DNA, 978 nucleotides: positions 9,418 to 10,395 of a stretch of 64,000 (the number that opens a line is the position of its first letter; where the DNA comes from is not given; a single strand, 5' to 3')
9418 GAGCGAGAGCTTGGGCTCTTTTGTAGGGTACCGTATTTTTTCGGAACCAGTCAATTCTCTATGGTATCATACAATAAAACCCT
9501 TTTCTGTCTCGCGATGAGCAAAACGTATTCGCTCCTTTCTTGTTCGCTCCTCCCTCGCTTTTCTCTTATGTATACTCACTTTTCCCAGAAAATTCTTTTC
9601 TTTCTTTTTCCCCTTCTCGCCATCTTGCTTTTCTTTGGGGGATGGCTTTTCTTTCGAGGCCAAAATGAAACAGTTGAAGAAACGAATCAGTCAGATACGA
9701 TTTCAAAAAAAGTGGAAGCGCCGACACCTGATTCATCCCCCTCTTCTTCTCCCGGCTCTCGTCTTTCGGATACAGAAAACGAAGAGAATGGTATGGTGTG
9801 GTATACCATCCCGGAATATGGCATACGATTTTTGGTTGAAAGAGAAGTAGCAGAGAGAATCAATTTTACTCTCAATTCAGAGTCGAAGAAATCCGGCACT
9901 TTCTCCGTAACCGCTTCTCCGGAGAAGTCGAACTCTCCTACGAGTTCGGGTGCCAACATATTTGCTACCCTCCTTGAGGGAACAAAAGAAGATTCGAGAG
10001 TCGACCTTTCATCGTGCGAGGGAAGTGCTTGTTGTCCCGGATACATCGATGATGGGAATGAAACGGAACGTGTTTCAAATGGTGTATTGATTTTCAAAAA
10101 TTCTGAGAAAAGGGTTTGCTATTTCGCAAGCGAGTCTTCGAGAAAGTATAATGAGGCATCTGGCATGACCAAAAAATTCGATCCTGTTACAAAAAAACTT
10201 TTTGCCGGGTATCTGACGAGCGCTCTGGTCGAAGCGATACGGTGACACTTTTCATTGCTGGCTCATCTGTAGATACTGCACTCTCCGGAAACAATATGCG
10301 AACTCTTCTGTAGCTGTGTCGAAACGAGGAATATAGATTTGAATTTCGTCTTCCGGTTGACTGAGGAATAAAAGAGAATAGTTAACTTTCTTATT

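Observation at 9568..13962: Partially duplicated two-gene module (TM-anchored protein plus M23 peptidase) with a decayed upstream copy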

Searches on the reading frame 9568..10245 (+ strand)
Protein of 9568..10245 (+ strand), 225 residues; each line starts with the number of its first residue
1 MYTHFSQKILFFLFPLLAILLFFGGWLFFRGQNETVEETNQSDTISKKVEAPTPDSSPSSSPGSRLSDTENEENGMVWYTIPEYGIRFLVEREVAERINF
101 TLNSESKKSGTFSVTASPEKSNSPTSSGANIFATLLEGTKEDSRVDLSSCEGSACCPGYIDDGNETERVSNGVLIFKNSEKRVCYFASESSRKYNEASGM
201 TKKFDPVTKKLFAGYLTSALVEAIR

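Call 6: search_protein_families(library=pfam, proteins=[window:9568-10245:+], max_evalue=0.01)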
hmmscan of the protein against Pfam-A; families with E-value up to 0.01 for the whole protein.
window:9568-10245:+ (225 aa): 0 families

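Call 9: find_encoding_contigs(protein=window:9568-10245:+, flank=10000, max_places=10)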
Protein window:9568-10245:+ (225 aa): no gene with exactly this product is on record in the collection.

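Call 31: find_homologous_proteins(query=A2, max_evalue=0.001)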
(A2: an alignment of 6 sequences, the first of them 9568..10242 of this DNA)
Query A2 (6 sequences) (225 aa, profile of the alignment): 10 proteins with E <= 0.001 among 4884 candidates.
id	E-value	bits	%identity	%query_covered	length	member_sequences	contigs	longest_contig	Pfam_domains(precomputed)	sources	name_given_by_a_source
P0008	2.4e-86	307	31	14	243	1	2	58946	-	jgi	jgi:hypothetical protein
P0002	5.9e-72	260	98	19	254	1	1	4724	-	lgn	-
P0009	4.5e-49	185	-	-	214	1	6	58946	PF18933.7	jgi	jgi:hypothetical protein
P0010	1.8e-48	183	92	100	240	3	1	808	-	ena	-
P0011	3.6e-15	75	-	-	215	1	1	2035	-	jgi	jgi:hypothetical protein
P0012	2.4e-10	59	-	-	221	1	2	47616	PF18933.7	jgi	jgi:hypothetical protein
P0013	1.9e-9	56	-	-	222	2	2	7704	-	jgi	jgi:hypothetical protein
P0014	8.4e-8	50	75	5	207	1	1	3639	PF18933.7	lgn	-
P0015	8.4e-7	47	48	10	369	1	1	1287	PF18933.7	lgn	-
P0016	2.3e-5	42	-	-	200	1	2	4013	PF18933.7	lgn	-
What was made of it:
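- Closest known: PsbP_2. Same: Several partners in this family group carry PF18933 (P0009, P0012, P0014-16; call 31).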

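Call 33: find_encoding_contigs(protein=P0010, flank=10000)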
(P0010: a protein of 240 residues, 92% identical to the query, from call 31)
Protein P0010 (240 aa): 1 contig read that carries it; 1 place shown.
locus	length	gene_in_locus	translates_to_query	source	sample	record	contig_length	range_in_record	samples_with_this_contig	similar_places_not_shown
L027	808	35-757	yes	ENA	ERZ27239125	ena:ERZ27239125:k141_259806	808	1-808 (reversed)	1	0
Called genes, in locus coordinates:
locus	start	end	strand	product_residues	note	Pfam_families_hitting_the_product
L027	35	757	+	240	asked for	-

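Call 50: search_protein_representatives(protein=window:9568-10242:+)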
Query: 225 residues. Proteins with E-value up to 0.001 (for the whole library): 19; up to 1e-10: 6; up to 1e-30: 1. The best 19 are listed.
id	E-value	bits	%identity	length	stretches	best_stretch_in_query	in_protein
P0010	3.0e-130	448.6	94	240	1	7-225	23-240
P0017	2.7e-23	99.1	41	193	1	72-223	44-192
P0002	6.0e-18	81.6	66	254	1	1-71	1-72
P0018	3.1e-16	76.0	35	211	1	17-224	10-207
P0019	6.0e-13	65.3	36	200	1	12-224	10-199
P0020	7.9e-11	58.4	31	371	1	65-224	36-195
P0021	5.9e-09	52.2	31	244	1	62-224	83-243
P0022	1.8e-08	50.7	34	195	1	62-224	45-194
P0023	8.1e-08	48.5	35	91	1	7-96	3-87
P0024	4.1e-07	46.2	33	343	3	67-103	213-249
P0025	4.2e-07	46.2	27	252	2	69-109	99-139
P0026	1.6e-06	44.3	28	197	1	7-192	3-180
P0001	3.2e-06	43.3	71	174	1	6-44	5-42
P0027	6.8e-06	42.2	35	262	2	21-102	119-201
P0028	1.9e-05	40.8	31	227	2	46-100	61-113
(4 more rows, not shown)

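Call 52: find_encoding_contigs(protein=P0018, flank=6000, max_places=4)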
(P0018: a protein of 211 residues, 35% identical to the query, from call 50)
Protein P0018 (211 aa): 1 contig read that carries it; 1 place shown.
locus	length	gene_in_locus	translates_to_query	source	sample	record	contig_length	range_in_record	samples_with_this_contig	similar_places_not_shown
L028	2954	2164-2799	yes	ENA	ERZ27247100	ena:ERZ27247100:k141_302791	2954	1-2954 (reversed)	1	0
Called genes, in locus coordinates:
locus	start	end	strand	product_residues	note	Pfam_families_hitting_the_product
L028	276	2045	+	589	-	PF03485:Arg_tRNA_synt_N, PF00750:tRNA-synt_1d, PF05746:DALR_1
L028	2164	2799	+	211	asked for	-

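Call 53: find_encoding_contigs(protein=P0017, flank=6000, max_places=4)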
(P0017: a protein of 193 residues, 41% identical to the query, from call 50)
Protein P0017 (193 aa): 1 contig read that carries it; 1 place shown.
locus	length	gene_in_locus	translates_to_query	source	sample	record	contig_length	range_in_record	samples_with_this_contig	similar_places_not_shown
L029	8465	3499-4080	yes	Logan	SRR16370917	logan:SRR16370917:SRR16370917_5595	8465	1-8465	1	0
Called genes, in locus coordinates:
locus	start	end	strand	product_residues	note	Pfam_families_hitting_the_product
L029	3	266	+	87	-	?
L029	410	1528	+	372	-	PF22660:RS_preATP-grasp-like, PF02222:ATP-grasp, PF17769:PurK_C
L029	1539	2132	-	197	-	-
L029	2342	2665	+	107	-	-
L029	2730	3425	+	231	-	PF01386:Ribosomal_L25p, PF14693:Ribosomal_TL5_C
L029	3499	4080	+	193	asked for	-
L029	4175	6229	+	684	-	PF05257:CHAP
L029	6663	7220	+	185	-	PF01872:RibD_C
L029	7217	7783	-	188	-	PF01195:Pept_tRNA_hydro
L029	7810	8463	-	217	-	?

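Call 55: find_encoding_contigs(protein=P0020, flank=8000, max_places=4)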
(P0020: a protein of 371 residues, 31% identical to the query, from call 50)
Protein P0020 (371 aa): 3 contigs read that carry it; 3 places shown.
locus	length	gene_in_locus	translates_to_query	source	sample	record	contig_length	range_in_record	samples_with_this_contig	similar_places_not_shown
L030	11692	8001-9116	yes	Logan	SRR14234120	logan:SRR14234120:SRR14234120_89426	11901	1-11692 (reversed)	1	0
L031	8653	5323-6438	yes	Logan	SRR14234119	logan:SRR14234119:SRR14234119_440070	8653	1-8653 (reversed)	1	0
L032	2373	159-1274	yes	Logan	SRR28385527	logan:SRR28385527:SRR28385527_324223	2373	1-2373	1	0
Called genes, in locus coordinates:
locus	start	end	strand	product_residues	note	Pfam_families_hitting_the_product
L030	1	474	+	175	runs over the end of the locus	PF01250:Ribosomal_S6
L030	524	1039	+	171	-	PF00436:SSB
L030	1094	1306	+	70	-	PF01084:Ribosomal_S18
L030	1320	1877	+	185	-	PF08207:EFP_N, PF01132:EFP, PF09285:Elong-fact-P_C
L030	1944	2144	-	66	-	-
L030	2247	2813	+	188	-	-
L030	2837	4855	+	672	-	PF02518:HATPase_c, PF00204:DNA_gyraseB, PF01751:Toprim, PF00986:DNA_gyraseB_C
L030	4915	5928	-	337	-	PF13936:HTH_38, PF13565:HTH_32, PF00665:rve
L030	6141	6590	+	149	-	-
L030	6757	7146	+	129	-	-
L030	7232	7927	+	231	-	PF01386:Ribosomal_L25p, PF14693:Ribosomal_TL5_C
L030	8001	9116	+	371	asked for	-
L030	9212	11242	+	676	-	PF05257:CHAP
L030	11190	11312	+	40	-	-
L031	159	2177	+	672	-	PF02518:HATPase_c, PF00204:DNA_gyraseB, PF01751:Toprim, PF00986:DNA_gyraseB_C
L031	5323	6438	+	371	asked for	-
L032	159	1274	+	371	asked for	-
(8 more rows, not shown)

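Call 65: find_related_loci(query=A5, collection=metagenome_contigs, flank=6000)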
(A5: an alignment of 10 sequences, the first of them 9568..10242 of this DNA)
Query A5 (225 aa) in metagenome_contigs; peptide patterns used: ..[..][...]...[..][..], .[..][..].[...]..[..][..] (x = any residue, [..] = any of these).
226 stretches matched a pattern; 10 encode a relative of the query (tblastn E <= 1e-3); 10 distinct loci.
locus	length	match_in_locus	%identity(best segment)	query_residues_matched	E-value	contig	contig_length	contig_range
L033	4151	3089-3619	25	12-186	3e-10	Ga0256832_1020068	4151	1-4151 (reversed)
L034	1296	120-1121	24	7-225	3e-10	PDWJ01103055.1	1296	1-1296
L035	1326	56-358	29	4-100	6e-9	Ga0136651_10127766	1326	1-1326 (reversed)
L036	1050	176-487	25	17-110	1e-7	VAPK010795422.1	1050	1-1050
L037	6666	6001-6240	29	32-112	7e-7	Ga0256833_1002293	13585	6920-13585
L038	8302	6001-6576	22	3-193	1e-6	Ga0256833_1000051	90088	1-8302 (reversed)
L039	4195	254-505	27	4-90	2e-6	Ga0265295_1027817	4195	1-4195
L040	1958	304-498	33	44-106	4e-6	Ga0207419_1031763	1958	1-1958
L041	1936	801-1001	32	72-140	4e-6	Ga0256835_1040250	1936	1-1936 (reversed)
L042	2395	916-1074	34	72-119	7e-6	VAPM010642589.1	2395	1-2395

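Call 67: predict_structure(alignment_id=A5)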
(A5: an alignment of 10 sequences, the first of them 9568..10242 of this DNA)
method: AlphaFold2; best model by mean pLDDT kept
length: 225 residues; sequences in the alignment: 10
mean_pLDDT: 70.8   pTM: 0.62
mean pLDDT of the five models: 70.8, 69.5, 68.0, 67.8, 67.2
residues with pLDDT >= 90: 61; 70-90: 61; 50-70: 62; < 50: 41
segments of 3 or more residues with pLDDT < 50: 1-5, 30-63
pLDDT, mean of each block of 10 residues (from residue 1): 49 60 57 35 30 36 51 79 91 91 66 78 62 88 78 80 60 90 90 90 91 94 90
secondary structure, 60 per line:
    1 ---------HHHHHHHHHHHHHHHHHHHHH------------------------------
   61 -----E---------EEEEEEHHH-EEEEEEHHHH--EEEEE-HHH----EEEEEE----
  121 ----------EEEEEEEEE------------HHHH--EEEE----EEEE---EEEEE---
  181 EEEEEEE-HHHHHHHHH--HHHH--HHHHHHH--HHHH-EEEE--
elements in order: H10-30 E76-81 E86-91 H92-95 E98-102 E111-116 E131-139 H152-155 E158-161 E166-169 E173-177 E181-187 H189-197 H200-203 H206-212 H215-218 E220-223
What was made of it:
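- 9568..10245 (+): Gene A. An intact 'orphan' partner protein of 225 aa: one N-terminal membrane helix, a low-complexity linker, then an alpha/beta ectodomain of the A-type family. AF2 predicts helix 10-30 and an ectodomain 76-225 with most 10-residue blocks at pLDDT 78-94 (call 67).
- On PsbP_2 (PF18933), for partner proteins A and B: AF2 model of A: pLDDT 70.8, pTM 0.62 (call 67).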

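Call 75: search_protein_families(library=pfam, proteins=[L029:4175-6226:+, P0017, P0020, L039:920-2962:+], max_evalue=0.1)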
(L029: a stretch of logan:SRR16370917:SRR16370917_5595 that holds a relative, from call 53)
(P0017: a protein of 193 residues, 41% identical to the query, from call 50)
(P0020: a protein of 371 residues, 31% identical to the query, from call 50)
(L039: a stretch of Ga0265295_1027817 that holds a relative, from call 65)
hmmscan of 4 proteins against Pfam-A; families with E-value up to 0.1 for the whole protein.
L029:4175-6226:+ (684 aa): 3 families
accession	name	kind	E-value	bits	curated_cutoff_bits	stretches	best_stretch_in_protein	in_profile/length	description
PF05257.22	CHAP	-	6.9e-08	33.3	26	1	91-173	3-71/81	CHAP domain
PF07705.17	CARDB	-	2.8e-05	24.7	22.7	1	324-408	24-99/101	CARDB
PF03392.18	OS-D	-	0.068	13.7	25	0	221-266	21-65/93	Insect pheromone-binding family, A10/OS-D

P0017 (193 aa): 1 family
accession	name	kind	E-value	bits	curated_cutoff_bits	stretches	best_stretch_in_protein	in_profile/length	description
PF22136.2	MpAgo_N-like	-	0.078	13.6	27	0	42-61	30-49/65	Bacterial argonaute protein N-terminal domain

P0020 (371 aa): 1 family
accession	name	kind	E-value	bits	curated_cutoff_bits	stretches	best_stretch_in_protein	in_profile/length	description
PF18933.6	PsbP_2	-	0.05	14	27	1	218-250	44-77/184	PsbP-like protein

L039:920-2962:+ (681 aa): 2 families
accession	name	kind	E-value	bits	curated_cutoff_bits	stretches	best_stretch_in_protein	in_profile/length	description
PF05257.22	CHAP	-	5e-14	53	26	1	79-171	4-81/81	CHAP domain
PF07705.17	CARDB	-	7.5e-14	52.2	22.7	1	572-661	14-99/101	CARDB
